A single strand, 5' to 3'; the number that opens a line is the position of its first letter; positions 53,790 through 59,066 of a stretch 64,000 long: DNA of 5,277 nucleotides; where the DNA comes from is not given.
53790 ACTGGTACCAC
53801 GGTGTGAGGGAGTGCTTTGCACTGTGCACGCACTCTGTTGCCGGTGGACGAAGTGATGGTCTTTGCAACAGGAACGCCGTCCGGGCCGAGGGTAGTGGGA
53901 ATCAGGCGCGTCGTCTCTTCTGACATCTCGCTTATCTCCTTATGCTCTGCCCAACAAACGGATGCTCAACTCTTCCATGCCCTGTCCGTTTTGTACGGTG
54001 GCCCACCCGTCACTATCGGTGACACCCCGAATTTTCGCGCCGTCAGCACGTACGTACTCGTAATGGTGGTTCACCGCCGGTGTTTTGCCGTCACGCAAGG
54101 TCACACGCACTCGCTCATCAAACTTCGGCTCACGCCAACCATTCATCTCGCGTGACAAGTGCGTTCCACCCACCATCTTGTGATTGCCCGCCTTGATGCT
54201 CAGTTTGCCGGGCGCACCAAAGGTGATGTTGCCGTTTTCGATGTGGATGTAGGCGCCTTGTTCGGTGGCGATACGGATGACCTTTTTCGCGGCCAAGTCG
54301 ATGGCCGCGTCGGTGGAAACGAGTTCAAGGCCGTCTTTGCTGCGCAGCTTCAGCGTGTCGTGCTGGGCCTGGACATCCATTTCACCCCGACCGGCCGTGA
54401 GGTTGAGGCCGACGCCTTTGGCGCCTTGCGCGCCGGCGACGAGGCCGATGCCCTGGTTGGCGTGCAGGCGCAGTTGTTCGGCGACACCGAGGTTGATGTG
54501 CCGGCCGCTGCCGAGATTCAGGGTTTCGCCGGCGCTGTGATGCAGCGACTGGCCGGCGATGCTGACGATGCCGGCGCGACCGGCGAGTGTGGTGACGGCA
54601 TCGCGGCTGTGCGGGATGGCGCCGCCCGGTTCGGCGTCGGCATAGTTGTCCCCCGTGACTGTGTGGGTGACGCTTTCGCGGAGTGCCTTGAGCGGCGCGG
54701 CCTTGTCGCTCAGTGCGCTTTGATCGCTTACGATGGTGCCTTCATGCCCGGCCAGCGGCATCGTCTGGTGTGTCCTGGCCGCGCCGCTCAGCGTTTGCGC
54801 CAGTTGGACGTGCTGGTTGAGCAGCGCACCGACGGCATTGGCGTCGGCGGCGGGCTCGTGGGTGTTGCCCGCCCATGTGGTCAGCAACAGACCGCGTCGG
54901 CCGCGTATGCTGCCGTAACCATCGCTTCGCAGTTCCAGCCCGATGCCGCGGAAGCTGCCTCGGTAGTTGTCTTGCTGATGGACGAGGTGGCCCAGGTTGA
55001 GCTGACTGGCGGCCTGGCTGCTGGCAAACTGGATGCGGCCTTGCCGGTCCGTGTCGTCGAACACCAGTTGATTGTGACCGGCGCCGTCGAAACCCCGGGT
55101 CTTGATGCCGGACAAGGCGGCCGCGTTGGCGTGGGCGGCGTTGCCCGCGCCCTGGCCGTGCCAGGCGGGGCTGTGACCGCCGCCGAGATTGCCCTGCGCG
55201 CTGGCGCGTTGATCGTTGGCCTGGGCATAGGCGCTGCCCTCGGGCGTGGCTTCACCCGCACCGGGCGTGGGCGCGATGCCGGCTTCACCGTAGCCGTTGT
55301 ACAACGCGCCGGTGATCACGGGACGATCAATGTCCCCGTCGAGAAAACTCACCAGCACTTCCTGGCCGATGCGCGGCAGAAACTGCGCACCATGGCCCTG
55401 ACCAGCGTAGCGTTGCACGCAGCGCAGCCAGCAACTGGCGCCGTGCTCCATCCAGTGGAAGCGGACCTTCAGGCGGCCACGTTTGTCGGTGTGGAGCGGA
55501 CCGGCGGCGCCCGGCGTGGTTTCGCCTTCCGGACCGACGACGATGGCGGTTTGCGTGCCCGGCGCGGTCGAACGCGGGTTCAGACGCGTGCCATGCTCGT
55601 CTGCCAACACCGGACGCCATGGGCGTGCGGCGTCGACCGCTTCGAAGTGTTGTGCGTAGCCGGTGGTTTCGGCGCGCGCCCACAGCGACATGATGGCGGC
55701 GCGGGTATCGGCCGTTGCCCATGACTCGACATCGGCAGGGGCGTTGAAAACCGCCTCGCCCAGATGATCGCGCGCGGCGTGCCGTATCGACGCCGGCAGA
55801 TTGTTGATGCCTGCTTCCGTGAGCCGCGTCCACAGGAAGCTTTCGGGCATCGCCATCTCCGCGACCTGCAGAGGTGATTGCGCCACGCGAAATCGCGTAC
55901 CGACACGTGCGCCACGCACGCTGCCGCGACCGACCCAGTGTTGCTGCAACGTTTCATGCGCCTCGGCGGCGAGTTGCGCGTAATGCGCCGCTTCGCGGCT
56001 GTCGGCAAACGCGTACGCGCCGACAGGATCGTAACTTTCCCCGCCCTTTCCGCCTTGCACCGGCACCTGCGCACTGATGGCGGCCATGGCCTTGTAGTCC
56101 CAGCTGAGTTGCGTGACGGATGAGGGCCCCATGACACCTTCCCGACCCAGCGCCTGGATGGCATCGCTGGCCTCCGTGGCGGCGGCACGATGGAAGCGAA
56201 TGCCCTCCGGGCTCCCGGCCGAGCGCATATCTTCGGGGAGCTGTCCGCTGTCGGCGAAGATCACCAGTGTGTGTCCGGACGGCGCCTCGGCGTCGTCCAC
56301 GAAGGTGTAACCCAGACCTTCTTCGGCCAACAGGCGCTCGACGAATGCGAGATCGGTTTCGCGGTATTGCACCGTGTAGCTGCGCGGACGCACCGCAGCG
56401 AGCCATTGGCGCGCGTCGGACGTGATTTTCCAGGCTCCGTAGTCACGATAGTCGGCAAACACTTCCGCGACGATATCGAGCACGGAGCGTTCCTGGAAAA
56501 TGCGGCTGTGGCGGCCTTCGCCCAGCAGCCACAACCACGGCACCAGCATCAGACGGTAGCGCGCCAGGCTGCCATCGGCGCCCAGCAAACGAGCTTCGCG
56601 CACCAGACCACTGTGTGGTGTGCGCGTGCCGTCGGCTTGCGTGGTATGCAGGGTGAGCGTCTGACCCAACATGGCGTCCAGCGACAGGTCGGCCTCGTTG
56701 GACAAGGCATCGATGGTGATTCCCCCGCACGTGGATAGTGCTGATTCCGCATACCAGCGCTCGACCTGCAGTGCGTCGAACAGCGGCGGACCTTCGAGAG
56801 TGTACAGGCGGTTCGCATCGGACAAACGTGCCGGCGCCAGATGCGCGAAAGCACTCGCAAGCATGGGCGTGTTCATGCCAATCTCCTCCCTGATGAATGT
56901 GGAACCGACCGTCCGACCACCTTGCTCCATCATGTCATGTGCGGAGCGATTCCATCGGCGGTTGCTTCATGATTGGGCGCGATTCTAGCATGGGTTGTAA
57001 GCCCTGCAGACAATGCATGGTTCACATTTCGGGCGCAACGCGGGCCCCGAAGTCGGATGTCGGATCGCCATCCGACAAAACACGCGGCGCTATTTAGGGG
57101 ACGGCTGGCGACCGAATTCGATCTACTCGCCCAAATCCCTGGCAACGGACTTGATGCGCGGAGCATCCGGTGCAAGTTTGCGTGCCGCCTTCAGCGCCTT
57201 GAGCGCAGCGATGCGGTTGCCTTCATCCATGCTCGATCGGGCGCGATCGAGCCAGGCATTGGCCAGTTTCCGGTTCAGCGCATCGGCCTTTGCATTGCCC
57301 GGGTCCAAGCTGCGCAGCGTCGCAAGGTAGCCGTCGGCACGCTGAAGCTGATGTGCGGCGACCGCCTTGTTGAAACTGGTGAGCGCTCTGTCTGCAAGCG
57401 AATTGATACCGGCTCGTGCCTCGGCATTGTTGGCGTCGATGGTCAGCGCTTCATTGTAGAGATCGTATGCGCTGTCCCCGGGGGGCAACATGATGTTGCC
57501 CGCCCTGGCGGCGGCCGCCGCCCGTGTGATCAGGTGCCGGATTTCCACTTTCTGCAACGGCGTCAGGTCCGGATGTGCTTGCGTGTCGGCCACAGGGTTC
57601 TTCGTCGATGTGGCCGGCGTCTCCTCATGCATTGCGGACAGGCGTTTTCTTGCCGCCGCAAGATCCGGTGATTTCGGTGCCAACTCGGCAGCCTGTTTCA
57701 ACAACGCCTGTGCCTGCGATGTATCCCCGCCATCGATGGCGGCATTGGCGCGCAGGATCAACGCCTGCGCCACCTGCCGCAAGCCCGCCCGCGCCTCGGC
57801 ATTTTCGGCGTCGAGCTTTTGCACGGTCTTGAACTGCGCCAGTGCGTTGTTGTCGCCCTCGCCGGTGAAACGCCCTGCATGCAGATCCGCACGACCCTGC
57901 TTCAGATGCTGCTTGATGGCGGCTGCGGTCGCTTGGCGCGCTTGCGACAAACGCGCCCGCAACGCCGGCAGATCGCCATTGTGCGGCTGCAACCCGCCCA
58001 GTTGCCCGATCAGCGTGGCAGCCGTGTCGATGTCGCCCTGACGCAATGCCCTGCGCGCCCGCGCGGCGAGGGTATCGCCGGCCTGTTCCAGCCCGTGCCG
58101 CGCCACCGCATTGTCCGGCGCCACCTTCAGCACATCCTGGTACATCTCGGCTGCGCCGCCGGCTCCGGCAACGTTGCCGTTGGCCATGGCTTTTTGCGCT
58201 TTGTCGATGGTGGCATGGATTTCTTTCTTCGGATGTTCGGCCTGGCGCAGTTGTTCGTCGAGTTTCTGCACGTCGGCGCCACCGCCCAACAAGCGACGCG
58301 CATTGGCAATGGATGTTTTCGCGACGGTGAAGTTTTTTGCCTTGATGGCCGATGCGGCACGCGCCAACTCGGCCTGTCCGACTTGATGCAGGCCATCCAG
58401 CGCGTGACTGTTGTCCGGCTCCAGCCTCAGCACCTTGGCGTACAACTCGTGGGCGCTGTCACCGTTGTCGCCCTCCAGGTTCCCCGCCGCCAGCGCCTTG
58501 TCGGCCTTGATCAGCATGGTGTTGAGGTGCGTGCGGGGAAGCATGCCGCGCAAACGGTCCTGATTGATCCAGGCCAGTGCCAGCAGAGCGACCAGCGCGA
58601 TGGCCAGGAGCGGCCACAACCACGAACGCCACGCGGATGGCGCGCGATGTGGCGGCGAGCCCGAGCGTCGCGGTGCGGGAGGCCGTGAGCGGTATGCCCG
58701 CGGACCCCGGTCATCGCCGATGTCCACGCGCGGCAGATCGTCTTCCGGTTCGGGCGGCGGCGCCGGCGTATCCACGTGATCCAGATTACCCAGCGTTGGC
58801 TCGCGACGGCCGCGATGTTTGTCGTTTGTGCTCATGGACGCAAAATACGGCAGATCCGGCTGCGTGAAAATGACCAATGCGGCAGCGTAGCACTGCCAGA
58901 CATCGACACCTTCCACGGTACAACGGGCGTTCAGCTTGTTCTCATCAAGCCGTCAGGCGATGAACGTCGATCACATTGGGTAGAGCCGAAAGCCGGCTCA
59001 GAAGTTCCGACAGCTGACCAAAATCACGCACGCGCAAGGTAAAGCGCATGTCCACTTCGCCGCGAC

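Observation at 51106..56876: Orphan T6SS cargo island: vgrG, lipase-like effector, secreted immunity candidate, with no T6SS core genes nearby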

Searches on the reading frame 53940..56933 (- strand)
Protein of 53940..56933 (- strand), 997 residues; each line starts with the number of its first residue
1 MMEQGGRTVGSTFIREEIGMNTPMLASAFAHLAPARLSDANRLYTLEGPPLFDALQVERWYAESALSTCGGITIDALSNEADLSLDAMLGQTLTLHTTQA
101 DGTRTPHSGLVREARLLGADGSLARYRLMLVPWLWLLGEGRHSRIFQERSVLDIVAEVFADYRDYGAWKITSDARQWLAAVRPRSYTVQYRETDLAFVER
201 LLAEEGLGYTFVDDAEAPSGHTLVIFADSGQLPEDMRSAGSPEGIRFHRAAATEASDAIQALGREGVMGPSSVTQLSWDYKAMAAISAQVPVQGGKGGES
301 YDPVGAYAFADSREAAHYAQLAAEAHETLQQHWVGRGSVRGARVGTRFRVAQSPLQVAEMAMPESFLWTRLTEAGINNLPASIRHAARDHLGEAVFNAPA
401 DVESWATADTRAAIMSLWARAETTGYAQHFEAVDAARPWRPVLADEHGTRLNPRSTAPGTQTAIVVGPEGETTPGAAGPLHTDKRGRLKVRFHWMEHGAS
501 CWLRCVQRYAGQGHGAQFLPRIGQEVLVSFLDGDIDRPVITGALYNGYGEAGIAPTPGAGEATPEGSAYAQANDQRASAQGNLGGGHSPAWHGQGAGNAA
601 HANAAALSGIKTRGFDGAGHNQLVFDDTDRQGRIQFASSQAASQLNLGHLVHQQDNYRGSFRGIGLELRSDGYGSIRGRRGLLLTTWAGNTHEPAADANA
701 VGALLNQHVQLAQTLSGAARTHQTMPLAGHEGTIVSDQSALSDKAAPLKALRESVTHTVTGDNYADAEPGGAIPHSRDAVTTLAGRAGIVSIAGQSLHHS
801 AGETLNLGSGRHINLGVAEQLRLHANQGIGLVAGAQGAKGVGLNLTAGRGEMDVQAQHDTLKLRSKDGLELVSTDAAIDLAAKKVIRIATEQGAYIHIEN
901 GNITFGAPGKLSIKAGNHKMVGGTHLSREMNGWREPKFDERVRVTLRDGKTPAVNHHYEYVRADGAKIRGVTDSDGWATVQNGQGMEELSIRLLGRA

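Call 3: search_protein_families(library=pfam, proteins=[window:53940-56933:-], max_evalue=0.01)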
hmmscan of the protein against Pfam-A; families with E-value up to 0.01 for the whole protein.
window:53940-56933:- (997 aa): 6 families
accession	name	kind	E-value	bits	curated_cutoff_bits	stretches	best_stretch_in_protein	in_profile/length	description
PF05954.17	Phage_GPD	-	2.5e-69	234.2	30.1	1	64-378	2-304/305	Phage tail baseplate hub (GPD)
PF10106.14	DUF2345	-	7.1e-37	127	30.7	1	771-923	4-150/151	Uncharacterized protein conserved in bacteria (DUF2345)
PF13296.11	T6SS_Vgr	-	8.5e-33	113.1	22.4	1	615-719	3-108/108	Putative type VI secretion system Rhs element Vgr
PF04717.18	Phage_base_V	-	2.6e-19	69.8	23.8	1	482-545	11-75/75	Type VI secretion system/phage-baseplate injector OB domain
PF20093.5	DUF6484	-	0.00011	23.2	27.6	1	522-544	39-61/61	Domain of unknown function (DUF6484)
PF21209.4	Bac_rhamnosid-like_N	-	0.0047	16.8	27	1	876-921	5-49/209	Alpha-rhamnosidase-like, bacteroidetes, N-terminal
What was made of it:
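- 53940..56876 (-): vgrG (tssI), 978 aa: gp27-like hub, gp5 OB-fold, T6SS_Vgr, DUF2345 and a C-terminal tail. Pfam Phage_GPD 2.5e-69, Phage_base_V 2.6e-19, T6SS_Vgr 8.5e-33, DUF2345 7.1e-37 (call 3).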

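Call 4: search_protein_families(library=ncbifam, proteins=[window:53940-56933:-], max_evalue=0.01)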
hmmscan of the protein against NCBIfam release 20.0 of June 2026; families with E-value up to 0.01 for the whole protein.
window:53940-56933:- (997 aa): 3 families
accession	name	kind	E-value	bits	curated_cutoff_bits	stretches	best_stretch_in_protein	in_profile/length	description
TIGR03361.1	VI_Rhs_Vgr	subfamily_domain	6.4e-85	285.7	186.35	1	53-547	10-446/513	type VI secretion system tip protein TssI/VgrG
TIGR01646.1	vgr_GE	subfamily_domain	7.5e-73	246.1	121.8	2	57-354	3-290/480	type VI secretion system tip protein VgrG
NF033848.1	VgrG_rel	hypoth_equivalog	1.9e-14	52.9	275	1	483-550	389-456/547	VgrG-related protein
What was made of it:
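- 53940..56876 (-): NCBIfam TIGR03361 6.4e-85 (call 4).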

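Call 20: find_encoding_contigs(protein=window:53940-56876:-, flank=10000, max_places=4)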
Protein window:53940-56876:- (978 aa): no gene with exactly this product is on record in the collection.
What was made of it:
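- On Satellite (orphan) vgrG island of a T6SS-positive genome: The source contig (84,617 bp, NCBI) is not in the gene-position index (call 20).
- Tried and rejected: The exact VgrG product is not on record in the gene-position index (call 20).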

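Call 23: find_related_loci(query=window:53940-56876:-, collection=genome_contigs, flank=10000)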
Query window:53940-56876:- (978 aa) in genome_contigs; peptide patterns used: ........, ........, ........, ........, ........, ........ (x = any residue, [..] = any of these).
121 stretches matched a pattern; 84 encode a relative of the query (tblastn E <= 1e-3); the best 80 are kept; 76 distinct loci.
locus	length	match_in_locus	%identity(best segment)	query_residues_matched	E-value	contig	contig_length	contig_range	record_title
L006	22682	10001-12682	64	23-925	0e+0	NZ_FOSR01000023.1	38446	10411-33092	Rhodanobacter glycinis strain MO64, whole genome shotgun sequence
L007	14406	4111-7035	70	15-978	0e+0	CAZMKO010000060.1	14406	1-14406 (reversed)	MAG TPA_asm: uncultured Rhodanobacteraceae bacterium isolate SRP187154_co1_334 genome assembly, contig: NODE_5415_length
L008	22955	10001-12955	49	16-978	0e+0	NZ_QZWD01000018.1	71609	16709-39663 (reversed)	Salinisphaera sp. Q1T1-3 NODE_18_length_71609_cov_20.49, whole genome shotgun sequence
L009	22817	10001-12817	48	9-932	0e+0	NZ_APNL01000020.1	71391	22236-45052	Salinisphaera sp. C84B14 contig20, whole genome shotgun sequence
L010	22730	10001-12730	48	22-914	0e+0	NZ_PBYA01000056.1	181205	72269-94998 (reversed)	MAG: Salinisphaera sp. isolate NP40 MHASMcontig_1106953, whole genome shotgun sequence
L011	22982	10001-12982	46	22-975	0e+0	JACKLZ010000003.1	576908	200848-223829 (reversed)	MAG: Zoogloeaceae bacterium isolate HK-STAS-PROT-105 HK-STAS-PROT-105_3, whole genome shotgun sequence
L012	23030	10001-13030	45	6-975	0e+0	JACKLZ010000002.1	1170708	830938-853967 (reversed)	MAG: Zoogloeaceae bacterium isolate HK-STAS-PROT-105 HK-STAS-PROT-105_2, whole genome shotgun sequence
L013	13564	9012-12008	45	15-978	0e+0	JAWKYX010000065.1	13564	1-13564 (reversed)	MAG: Rhodocyclaceae bacterium isolate AC3.78 AC3.78.fa-65, whole genome shotgun sequence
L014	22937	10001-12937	44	9-968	0e+0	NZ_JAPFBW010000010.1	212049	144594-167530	Aquabacterium sp. A7-Y contig00010, whole genome shotgun sequence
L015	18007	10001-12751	47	22-905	0e+0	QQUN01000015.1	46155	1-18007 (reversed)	MAG: Proteobacteria bacterium isolate PRO3 215, whole genome shotgun sequence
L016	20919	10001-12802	46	22-920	0e+0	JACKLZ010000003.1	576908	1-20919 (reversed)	MAG: Zoogloeaceae bacterium isolate HK-STAS-PROT-105 HK-STAS-PROT-105_3, whole genome shotgun sequence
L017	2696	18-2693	47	11-867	0e+0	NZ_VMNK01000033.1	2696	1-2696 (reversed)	Denitromonas halophila strain SFB-3 k141_54, whole genome shotgun sequence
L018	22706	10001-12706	51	1-919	0e+0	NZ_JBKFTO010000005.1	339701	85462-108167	Pseudomonas sp. 18175 Scaffold5, whole genome shotgun sequence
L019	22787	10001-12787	45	18-905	0e+0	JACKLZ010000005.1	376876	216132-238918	MAG: Zoogloeaceae bacterium isolate HK-STAS-PROT-105 HK-STAS-PROT-105_5, whole genome shotgun sequence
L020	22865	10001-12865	45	22-927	0e+0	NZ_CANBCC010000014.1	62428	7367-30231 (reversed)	MAG: uncultured Aquabacterium sp. isolate SRR15322615_bin.2_metawrap_v1.3_MAG NODE.174_length_62428_cov_8_949113, whole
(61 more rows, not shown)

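Call 33: search_solved_structures(query=window:53940-56876:-, max_evalue=0.01, show_alignments=0)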
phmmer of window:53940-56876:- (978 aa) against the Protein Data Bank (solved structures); distinct sequences matched with E-value up to 0.01: 15.
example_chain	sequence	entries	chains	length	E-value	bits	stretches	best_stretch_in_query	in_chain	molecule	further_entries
4mtk_A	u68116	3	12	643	8.5e-43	149.7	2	431-529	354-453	VgrG1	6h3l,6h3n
4uhv_A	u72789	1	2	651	8.8e-43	149.7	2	431-529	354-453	VGRG1, VALINE-GLYCINE REPEAT PROTEIN G1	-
28yn_A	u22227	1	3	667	2.7e-42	148.1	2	432-529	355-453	Type VI secretion system spike protein VgrG1a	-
7q5p_A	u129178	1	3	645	1.3e-41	145.8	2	405-529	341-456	Type VI secretion protein VgrG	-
8qja_A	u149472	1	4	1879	1.2e-38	135.9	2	430-530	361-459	Putative type VI secretion system YD repeat-containing Rhs element Vgr protein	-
9mlp_A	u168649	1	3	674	5.9e-34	120.4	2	401-528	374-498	Cytoplasmic protein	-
6sjl_A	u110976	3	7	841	1e-31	113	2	600-959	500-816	Putative type VI secretion protein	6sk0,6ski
2p5z_X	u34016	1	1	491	5.3e-13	51.1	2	84-199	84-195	Type VI secretion system component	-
9jg8_G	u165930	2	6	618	6.4e-07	31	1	465-535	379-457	Type VI secretion system spike protein VgrG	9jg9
9gtr_q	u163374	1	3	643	6.5e-07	30.9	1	465-529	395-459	Gp5/Type VI secretion system Vgr protein OB-fold domain-containing protein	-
8gra_I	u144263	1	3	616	2e-06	29.3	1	465-535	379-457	Type VI secretion system spike protein VgrG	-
9rce_F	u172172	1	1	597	7.9e-05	24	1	468-528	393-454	Type VI secretion system tip protein VgrG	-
6j0m_A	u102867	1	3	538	0.0011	20.3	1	482-539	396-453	Pvc8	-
7b5h_AJ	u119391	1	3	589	0.0033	18.7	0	479-529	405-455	All3320 protein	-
6rbk_C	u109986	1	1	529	0.0066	17.7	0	482-554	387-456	Afp8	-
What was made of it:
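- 53940..56876 (-): PDB VgrG1 hits (call 33).
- On VgrG (TssI) with TTR-like cargo-binding extension: Calls 3, 4 and 33.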

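Call 59: search_protein_families(library=pfam, proteins=[L006:12699-13694:+, L006:13562-14227:+, L006:14227-15948:+, L006:16207-18081:+, L008:12988-15942:+, L008:15888-16943:+, L007:9851-10639:+, L007:11385-13466:-, L007:566-2356:+, L007:3125-3907:-], max_evalue=0.001)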
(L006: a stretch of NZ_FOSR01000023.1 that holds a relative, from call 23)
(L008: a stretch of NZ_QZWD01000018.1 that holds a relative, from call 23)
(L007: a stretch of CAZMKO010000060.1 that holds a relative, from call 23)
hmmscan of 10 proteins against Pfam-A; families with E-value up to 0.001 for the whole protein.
L006:12699-13694:+ (331 aa): 1 family
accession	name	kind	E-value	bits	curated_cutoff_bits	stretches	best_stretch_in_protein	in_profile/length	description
PF13503.11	DUF4123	-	7.5e-15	55.6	25.8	1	40-151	2-114/119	Domain of unknown function (DUF4123)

L006:13562-14227:+ (221 aa): 1 family
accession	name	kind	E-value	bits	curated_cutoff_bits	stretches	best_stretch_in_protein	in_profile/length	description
PF11745.13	DUF3304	-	0.00062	20.6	22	0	113-204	1-95/97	Protein of unknown function (DUF3304)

L006:14227-15948:+ (573 aa): 2 families
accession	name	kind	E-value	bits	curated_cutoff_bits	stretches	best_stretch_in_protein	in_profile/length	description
PF09994.14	T6SS_Tle1-like_cat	-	5e-30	105.2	27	2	203-311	167-287/287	T6SS, Phospholipase effector Tle1-like, catalytic domain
PF22137.1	T6SS_Tle1-like_C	-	0.00048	20.1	34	1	499-536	203-245/353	T6SS, Phospholipase effector Tle1-like, C-terminal domain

L006:16207-18081:+ (624 aa): 3 families
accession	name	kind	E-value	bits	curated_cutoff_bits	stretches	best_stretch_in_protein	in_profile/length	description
PF01553.26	Acyltransferase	-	4.3e-26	91.7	23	1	438-566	1-131/132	Acyltransferase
PF07690.21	MFS_1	-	1.1e-20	74.3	33.4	1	16-384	2-346/347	Major Facilitator Superfamily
PF05977.19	MFS_3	-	2.1e-10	40.1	27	1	50-337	45-325/524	Transmembrane secretion effector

L008:12988-15942:+ (984 aa): 1 family
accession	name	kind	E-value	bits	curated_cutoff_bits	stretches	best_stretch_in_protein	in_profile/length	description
PF20249.3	VasX_N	-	7.4e-07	29.8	27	1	46-203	8-137/156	VasX toxin N-terminal region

L008:15888-16943:+ (351 aa): 0 families

L007:9851-10639:+ (262 aa): 0 families

L007:11385-13466:- (693 aa): 3 families
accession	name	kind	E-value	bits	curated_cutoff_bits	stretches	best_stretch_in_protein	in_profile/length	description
PF11992.13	TgpA_N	-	5.6e-68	229.8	30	1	50-369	1-332/333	TgpA N-terminal domain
PF01841.26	Transglut_core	-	2.1e-24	86.3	23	1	418-510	24-108/108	Transglutaminase-like superfamily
PF13559.11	DUF4129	-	2.4e-09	37.5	24.8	1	618-684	4-69/69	Domain of unknown function (DUF4129)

L007:566-2356:+ (596 aa): 12 families
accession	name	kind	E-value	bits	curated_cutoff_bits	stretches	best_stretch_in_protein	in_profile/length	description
PF13177.12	DNA_pol3_delta2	-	1e-44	152.8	27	1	32-189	1-159/161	DNA polymerase III, delta subunit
PF12169.13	DNA_pol3_gamma3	-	2.5e-23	82.9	24.4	1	247-368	4-129/143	DNA polymerase III subunits gamma and tau domain III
PF22608.2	DNAX_ATPase_lid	-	3.6e-20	71.9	27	1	194-242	1-49/49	DNA polymerase III clamp loader subunit, ATPase lid domain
PF12170.13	DNA_pol3_tau_5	-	2.5e-12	47.6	28.8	1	466-583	23-141/142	DNA polymerase III tau subunit V interacting with alpha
PF00004.35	AAA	-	6.9e-12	46.4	21.2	1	54-184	2-125/131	ATPase family associated with various cellular activities (AAA)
PF05496.18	RuvB_N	-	4.2e-07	30.3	27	1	23-85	2-68/159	Holliday junction DNA helicase RuvB P-loop domain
PF13191.12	AAA_16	-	8.4e-07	30.1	32.6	1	29-116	1-96/167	AAA ATPase domain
PF13401.12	AAA_22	-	3.3e-05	24.6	27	1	52-166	7-120/130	AAA domain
PF07728.20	AAA_5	-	0.00032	21.1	22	0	54-157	3-92/139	AAA domain (dynein-related subfamily)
PF04851.21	ResIII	-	0.0006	20.2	22.5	0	33-76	8-49/164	Type III restriction enzyme, res subunit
PF13604.12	AAA_30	-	0.00066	19.9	27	0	49-157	17-114/191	AAA domain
PF13173.12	AAA_14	-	0.00079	19.9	27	0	51-168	3-97/129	AAA domain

L007:3125-3907:- (260 aa): 0 families
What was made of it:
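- On Adaptor-dependent cargo loading (DUF4123 / DUF1795 / DUF2169): By contrast, DUF4123 follows the tail-less vgrG in L006 (call 59).
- The tail-less VgrG of R. glycinis MO64 instead has a DUF4123 adaptor and a Tle1-like gene (call 59).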

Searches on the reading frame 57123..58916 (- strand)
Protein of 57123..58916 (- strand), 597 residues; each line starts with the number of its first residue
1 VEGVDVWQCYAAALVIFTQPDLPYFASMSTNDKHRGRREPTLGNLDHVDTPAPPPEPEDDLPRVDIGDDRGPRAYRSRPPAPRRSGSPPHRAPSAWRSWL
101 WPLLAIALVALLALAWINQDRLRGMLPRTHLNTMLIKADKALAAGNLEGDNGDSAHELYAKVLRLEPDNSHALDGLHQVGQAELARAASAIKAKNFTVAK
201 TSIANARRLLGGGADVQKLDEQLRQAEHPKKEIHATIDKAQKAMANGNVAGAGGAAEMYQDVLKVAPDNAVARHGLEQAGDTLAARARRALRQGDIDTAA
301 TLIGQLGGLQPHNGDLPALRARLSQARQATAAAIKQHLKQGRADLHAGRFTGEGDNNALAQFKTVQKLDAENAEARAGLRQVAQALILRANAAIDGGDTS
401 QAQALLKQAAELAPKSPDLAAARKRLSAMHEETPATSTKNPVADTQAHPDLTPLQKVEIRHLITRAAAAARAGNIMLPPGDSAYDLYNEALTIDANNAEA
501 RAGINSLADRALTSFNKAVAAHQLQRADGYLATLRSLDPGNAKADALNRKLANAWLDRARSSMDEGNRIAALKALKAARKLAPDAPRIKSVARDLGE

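Call 15: search_protein_families(library=pfam, proteins=[window:57123-58916:-], max_evalue=0.001)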
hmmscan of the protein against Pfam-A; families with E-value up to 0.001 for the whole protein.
window:57123-58916:- (597 aa): 4 families
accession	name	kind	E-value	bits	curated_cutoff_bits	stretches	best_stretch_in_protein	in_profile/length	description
PF07719.23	TPR_2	-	6.8e-09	35.6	27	0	383-415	1-33/34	Tetratricopeptide repeat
PF14559.12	TPR_19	-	8e-09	36.1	25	0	357-426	9-68/68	Tetratricopeptide repeat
PF13428.12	TPR_14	-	1.6e-07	31.8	23.5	0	553-588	2-37/44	Tetratricopeptide repeat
PF13414.12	TPR_11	-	8.2e-06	25.9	26.8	0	483-501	13-31/42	TPR repeat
